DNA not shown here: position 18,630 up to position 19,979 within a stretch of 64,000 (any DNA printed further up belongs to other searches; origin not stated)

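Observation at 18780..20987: Two tandem Zn-dependent polyol-type dehydrogenases inside the hopanoid operon: candidates for the unassigned ribosylhopane-to-bacteriohopanetetrol reductase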

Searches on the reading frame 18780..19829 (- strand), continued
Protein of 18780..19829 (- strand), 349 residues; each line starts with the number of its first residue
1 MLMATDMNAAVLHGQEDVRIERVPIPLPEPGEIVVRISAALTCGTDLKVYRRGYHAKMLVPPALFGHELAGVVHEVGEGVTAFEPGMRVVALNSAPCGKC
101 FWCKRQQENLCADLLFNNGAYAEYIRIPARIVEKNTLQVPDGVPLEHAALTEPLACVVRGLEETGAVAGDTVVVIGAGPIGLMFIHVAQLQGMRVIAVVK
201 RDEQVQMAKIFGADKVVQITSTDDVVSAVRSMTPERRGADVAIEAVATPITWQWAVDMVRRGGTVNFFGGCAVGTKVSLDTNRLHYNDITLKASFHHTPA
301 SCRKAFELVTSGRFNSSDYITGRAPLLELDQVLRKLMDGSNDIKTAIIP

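Call 84: search_protein_families(library=ncbifam, proteins=[L177:9001-10050:+, L177:10059-10709:+, L177:6448-7980:-], max_evalue=1e-15)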
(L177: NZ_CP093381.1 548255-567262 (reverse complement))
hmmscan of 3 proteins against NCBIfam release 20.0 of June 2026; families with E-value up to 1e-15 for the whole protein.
L177:9001-10050:+ (349 aa): 18 families
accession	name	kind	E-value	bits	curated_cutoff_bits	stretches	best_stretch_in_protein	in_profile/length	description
NF041097.1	keto_inos_dh_IolM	equivalog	1.7e-48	165.2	450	1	11-343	39-387/389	scyllo-inosose 3-dehydrogenase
NF003808.0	PRK05396.1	equivalog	8.4e-48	163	380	1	12-344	13-339/341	L-threonine 3-dehydrogenase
TIGR00692.1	tdh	equivalog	2.5e-47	161.5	458.35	1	14-343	13-338/340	L-threonine 3-dehydrogenase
NF007489.0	PRK10083.1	equivalog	6.3e-41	140.5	376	1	1-277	1-270/339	Zn-dependent oxidoreductase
TIGR03451.1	mycoS_dep_FDH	equivalog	4e-40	137.7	512.9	1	14-336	16-349/358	S-(hydroxymethyl)mycothiol dehydrogenase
NF010344.0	PRK13771.1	subfamily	1.1e-34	120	349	1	1-312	1-301/334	putative alcohol dehydrogenase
TIGR03366.1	HpnZ_proposed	hypoth_equivalog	4.6e-33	114.8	328.1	1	23-323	4-312/315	putative phosphonate catabolism associated alcohol dehydrogenase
TIGR03989.1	Rxyl_3153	subfamily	3.9e-31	108.6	440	1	2-107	3-107/370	NDMA-dependent alcohol dehydrogenase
NF007375.0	PRK09880.1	equivalog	3.1e-30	105.1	469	1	27-332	30-329/344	L-idonate 5-dehydrogenase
NF007642.0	PRK10309.1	equivalog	1.5e-26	93.5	550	1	1-270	1-264/347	galactitol-1-phosphate 5-dehydrogenase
TIGR02818.1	adh_III_F_hyde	equivalog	1.5e-26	93.4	543.95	0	6-108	8-108/368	S-(hydroxymethyl)glutathione dehydrogenase/class III alcohol dehydrogenase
NF041172.1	AcrlCoa_red_Thmprot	equivalog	1.5e-26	93.2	500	1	1-306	1-296/334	acryloyl-CoA reductase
NF006940.0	PRK09422.1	equivalog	4.8e-23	81.7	344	1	1-305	1-297/338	alcohol dehydrogenase AdhP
NF047908.1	AldhRedAhr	equivalog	2.3e-22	79.3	470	1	17-337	21-326/335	NADPH-dependent aldehyde reductase Ahr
TIGR02824.1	quinone_pig3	subfamily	1.4e-21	76.9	296.8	0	112-267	91-239/325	putative NAD(P)H quinone oxidoreductase, PIG3 family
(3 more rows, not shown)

L177:10059-10709:+ (216 aa): 19 families
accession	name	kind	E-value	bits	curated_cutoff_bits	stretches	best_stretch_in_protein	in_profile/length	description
NF053831.1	RU1PAldHalo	equivalog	2.1e-61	207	300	1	3-209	2-208/208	ribulose-1-phosphate aldolase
NF005302.0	PRK06833.1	equivalog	4.6e-59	199.5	264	1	1-210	1-213/214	L-fuculose-phosphate aldolase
NF005984.0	PRK08087.1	subfamily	1.7e-46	158.7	264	1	10-212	10-214/215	L-fuculose-phosphate aldolase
TIGR01086.1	fucA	equivalog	9.6e-44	149.7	400.25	1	11-212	10-213/214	L-fuculose-phosphate aldolase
NF005123.0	PRK06557.1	subfamily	1e-38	133.3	251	1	3-209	9-222/223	L-ribulose-5-phosphate 4-epimerase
NF006413.0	PRK08660.1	equivalog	1.2e-30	106.7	203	1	13-181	9-175/184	aldolase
NF040649.1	FucA_Meth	equivalog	2.7e-29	102.4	250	1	10-174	6-167/179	L-fuculose phosphate aldolase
NF004527.0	PRK05874.1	equivalog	1.4e-27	96.7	308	1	5-191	6-197/218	L-fuculose-phosphate aldolase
NF043034.1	OxoTetrPhDc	equivalog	5.1e-26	91.7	250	1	7-188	6-193/205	3-oxo-tetronate 4-phosphate decarboxylase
NF006208.0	PRK08333.1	equivalog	9.3e-25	87.4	267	1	10-182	9-182/189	aldolase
TIGR03328.1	salvage_mtnB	equivalog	5.5e-23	81.5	137.05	1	11-106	2-100/194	methylthioribulose 1-phosphate dehydratase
NF006047.0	PRK08193.1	subfamily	2e-21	76.6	257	1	10-125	9-128/231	L-ribulose-5-phosphate 4-epimerase AraD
NF009003.0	PRK12348.1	subfamily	8.1e-21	74.7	331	1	10-111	8-112/228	L-ribulose-5-phosphate 4-epimerase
TIGR00760.1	araD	equivalog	1.3e-19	70.3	389.1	1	6-109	5-111/228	L-ribulose-5-phosphate 4-epimerase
NF009625.0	PRK13145.1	equivalog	1.5e-19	70.5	369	1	4-125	6-131/235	L-ribulose-5-phosphate 4-epimerase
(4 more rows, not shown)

L177:6448-7980:- (510 aa): 11 families
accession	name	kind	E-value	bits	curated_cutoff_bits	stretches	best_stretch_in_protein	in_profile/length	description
TIGR01312.1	XylB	equivalog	4.2e-91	305.9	380.25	1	18-496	2-480/481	xylulokinase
TIGR01314.1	gntK_FGGY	equivalog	2.9e-66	224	648.55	1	16-500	2-494/505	gluconokinase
TIGR01311.1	glycerol_kin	equivalog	5.1e-65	219.7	590.35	1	15-484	2-479/496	glycerol kinase GlpK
NF008187.0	PRK10939.1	equivalog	6.6e-59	199.9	528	1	15-498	5-502/521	autoinducer-2 kinase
NF000756.0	PRK00047.1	subfamily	2.1e-54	184.7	498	1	13-469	4-466/502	glycerol kinase GlpK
NF011601.0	PRK15027.1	equivalog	1.9e-50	171.6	912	1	17-502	3-482/484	xylulokinase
TIGR02628.1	fuculo_kin_coli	equivalog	1.5e-46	159.3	470.9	1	15-477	2-464/465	L-fuculokinase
NF003154.0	PRK04123.1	equivalog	1.4e-40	139.5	428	1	213-500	244-538/554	ribulokinase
TIGR01315.1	5C_CHO_kinase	subfamily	6.6e-33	114.2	408.7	1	336-495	371-533/541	FGGY family pentulose kinase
TIGR01234.1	L-ribulokinase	equivalog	3.4e-26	92.1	583.25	1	217-499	241-530/536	ribulokinase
TIGR02627.1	rhamnulo_kin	equivalog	3.2e-16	58.9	527.95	0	80-273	66-258/454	rhamnulokinase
